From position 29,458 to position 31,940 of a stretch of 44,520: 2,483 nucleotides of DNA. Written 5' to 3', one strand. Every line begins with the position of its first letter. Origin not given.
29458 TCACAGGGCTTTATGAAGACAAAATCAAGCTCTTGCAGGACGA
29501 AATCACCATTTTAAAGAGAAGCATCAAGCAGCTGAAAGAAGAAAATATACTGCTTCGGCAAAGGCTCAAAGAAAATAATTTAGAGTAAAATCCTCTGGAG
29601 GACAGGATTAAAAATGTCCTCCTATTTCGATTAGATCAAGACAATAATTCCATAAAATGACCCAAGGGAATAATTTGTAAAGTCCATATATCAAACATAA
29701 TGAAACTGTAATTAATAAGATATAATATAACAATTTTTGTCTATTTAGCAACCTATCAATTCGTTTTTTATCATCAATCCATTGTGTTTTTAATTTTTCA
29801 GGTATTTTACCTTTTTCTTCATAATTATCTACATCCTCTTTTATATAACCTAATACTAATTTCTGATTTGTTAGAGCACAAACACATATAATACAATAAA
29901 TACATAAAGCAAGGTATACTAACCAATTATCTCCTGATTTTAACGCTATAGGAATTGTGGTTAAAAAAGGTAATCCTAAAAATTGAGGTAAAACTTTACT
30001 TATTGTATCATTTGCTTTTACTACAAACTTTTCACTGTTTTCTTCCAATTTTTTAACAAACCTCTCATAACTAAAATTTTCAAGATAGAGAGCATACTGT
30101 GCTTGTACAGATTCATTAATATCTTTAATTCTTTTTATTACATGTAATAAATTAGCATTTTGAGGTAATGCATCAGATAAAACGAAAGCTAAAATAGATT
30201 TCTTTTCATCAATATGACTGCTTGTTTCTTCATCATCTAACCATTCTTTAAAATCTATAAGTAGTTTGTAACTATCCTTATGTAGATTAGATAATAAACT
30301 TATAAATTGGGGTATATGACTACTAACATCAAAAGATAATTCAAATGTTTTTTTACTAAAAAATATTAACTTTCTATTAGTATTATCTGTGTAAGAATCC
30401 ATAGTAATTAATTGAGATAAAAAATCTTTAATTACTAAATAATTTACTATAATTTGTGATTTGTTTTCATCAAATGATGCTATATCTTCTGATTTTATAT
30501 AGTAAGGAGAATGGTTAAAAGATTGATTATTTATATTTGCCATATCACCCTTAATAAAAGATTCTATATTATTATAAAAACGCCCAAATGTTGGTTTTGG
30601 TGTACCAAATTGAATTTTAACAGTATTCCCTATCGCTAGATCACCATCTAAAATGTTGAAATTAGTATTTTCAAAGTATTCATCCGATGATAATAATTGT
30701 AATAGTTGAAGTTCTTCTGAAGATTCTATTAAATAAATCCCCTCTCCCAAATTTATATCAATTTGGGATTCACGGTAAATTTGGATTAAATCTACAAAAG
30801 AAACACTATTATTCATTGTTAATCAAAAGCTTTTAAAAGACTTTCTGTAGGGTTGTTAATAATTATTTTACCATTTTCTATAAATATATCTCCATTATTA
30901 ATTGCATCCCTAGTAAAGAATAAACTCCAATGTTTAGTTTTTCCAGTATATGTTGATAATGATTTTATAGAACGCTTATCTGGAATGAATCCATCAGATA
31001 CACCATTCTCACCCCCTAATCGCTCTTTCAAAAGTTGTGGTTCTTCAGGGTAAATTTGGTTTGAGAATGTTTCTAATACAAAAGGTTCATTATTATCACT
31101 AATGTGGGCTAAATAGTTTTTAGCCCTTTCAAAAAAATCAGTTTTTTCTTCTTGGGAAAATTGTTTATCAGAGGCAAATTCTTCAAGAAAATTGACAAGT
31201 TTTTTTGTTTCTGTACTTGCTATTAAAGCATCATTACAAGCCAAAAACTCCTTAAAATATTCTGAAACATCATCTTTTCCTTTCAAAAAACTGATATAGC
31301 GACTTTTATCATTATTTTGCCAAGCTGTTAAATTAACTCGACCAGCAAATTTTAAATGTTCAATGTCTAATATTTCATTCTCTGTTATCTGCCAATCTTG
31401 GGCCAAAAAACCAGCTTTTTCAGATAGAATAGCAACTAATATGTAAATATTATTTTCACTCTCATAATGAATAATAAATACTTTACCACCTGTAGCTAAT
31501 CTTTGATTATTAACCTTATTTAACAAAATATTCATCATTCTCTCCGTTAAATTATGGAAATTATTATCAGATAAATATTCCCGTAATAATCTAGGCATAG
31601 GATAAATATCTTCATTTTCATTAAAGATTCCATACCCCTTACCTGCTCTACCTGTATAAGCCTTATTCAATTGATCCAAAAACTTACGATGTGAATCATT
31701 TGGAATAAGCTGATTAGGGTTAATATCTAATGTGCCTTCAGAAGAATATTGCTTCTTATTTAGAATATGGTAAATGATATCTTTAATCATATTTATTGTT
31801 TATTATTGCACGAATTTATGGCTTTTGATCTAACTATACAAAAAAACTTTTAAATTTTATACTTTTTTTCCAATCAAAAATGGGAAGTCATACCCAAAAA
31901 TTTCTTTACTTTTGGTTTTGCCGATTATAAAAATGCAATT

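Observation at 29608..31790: AT-rich antiparallel two-gene cassette at the prophage right arm: NdpA/YejK-family DNA-binding protein plus orphan multi-TM protein (candidate undescribed defence or exclusion module)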

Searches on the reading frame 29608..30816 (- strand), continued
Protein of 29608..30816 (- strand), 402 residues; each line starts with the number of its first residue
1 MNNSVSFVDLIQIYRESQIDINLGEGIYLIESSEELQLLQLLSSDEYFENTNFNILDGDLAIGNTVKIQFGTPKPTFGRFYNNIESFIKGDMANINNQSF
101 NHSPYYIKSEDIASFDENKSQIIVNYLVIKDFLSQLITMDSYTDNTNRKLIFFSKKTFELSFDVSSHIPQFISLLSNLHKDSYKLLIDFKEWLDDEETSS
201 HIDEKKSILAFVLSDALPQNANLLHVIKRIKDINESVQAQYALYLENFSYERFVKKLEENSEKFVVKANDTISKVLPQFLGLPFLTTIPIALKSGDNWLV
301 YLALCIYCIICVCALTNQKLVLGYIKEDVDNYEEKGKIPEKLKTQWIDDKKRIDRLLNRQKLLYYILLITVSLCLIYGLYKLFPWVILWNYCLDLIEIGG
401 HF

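Call 97: search_protein_families(library=ncbifam, alignment_id=A3, max_evalue=0.001)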
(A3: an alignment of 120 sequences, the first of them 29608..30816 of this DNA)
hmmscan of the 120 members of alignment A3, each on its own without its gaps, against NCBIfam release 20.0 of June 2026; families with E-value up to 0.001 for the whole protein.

A. member 1, window:29608-30816:- (402 aa): 1 family
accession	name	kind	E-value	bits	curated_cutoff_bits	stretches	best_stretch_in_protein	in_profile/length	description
NF053869.1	DS1_2_antiphage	equivalog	1.6e-11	44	315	1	80-274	33-223/337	anti-phage protein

B. families by the number of members that match (of 120 scanned): 2 families
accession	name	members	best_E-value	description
NF053869.1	DS1_2_antiphage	117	9.2e-30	anti-phage protein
NF052507.1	BA5345_fam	1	0.00036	BA5345 family protein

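Call 103: search_protein_families(library=pfam, proteins=[L017:4218-4553:-, L017:4555-4959:-], max_evalue=0.01)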
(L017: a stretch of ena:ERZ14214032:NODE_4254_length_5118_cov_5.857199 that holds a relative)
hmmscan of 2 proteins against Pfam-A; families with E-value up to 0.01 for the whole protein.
L017:4218-4553:- (111 aa): 1 family
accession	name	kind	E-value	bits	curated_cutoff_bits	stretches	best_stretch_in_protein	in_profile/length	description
PF02970.22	TBCA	-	0.00088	20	30.3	1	32-102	28-95/99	Tubulin binding cofactor A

L017:4555-4959:- (134 aa): 0 families

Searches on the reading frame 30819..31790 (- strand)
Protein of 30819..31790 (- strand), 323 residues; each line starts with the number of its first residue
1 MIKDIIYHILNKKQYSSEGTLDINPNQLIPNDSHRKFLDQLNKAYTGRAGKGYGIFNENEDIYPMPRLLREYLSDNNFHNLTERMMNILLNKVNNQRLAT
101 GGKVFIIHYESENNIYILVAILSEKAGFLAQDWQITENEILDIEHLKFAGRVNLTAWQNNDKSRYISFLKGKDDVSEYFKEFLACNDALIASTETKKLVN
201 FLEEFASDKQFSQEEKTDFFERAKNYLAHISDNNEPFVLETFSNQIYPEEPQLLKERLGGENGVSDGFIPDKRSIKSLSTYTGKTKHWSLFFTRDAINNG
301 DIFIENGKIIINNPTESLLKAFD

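Call 3: search_protein_families(library=pfam, proteins=[window:30819-31790:-], max_evalue=1)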
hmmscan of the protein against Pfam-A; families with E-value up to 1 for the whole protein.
window:30819-31790:- (323 aa): 2 families
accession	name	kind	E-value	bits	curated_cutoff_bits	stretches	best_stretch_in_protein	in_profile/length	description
PF04245.18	NA37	-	5.3e-69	233.5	24.6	1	6-316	1-322/325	37-kD nucleoid-associated bacterial protein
PF16964.10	TadF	-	0.00066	20.1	27.3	1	115-146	45-76/178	Putative tight adherence pilin protein F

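Call 4: search_protein_families(library=padloc, proteins=[window:30819-31790:-], max_evalue=1)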
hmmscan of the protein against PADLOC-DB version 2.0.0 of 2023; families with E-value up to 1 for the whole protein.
window:30819-31790:- (323 aa): 0 families

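Call 5: search_protein_families(library=ncbifam, proteins=[window:30819-31790:-], max_evalue=1)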
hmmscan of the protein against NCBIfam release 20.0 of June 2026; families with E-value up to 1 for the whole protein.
window:30819-31790:- (323 aa): 2 families
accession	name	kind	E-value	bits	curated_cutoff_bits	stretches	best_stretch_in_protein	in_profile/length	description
NF001557.0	PRK00378.1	equivalog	1e-48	166.2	341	1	2-300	5-304/334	nucleoid-associated protein YejK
NF053868.1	DS1_1_antiphage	equivalog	4.1e-22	78.7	330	1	32-248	62-289/369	nucleoid-associated anti-phage protein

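Call 6: search_protein_families(library=phrogs, proteins=[window:30819-31790:-], max_evalue=1)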
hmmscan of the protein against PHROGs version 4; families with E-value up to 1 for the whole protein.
window:30819-31790:- (323 aa): 2 families
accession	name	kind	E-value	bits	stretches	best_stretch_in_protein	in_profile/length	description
phrog_3767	-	DNA, RNA and nucleotide metabolism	2.8e-74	251.1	1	2-318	5-328/338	nucleoid associated protein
phrog_12497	-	unknown function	0.0074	17.4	1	45-140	66-160/168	-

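Call 59: search_solved_structures(query=window:30819-31790:-, max_evalue=0.01)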
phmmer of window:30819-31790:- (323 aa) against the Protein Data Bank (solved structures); distinct sequences matched with E-value up to 0.01: 1.
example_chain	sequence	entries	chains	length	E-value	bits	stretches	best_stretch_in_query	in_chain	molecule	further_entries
9be2_A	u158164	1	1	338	1e-22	84.1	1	20-287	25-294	Nucleoid-associated protein YejK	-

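Call 85: search_solved_structures(query=window:30819-31790:-, max_evalue=0.01, show_alignments=1)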
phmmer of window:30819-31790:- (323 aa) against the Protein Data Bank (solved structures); distinct sequences matched with E-value up to 0.01: 1.
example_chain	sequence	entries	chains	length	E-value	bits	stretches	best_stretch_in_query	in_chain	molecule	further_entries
9be2_A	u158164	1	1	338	1e-22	84.1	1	20-287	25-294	Nucleoid-associated protein YejK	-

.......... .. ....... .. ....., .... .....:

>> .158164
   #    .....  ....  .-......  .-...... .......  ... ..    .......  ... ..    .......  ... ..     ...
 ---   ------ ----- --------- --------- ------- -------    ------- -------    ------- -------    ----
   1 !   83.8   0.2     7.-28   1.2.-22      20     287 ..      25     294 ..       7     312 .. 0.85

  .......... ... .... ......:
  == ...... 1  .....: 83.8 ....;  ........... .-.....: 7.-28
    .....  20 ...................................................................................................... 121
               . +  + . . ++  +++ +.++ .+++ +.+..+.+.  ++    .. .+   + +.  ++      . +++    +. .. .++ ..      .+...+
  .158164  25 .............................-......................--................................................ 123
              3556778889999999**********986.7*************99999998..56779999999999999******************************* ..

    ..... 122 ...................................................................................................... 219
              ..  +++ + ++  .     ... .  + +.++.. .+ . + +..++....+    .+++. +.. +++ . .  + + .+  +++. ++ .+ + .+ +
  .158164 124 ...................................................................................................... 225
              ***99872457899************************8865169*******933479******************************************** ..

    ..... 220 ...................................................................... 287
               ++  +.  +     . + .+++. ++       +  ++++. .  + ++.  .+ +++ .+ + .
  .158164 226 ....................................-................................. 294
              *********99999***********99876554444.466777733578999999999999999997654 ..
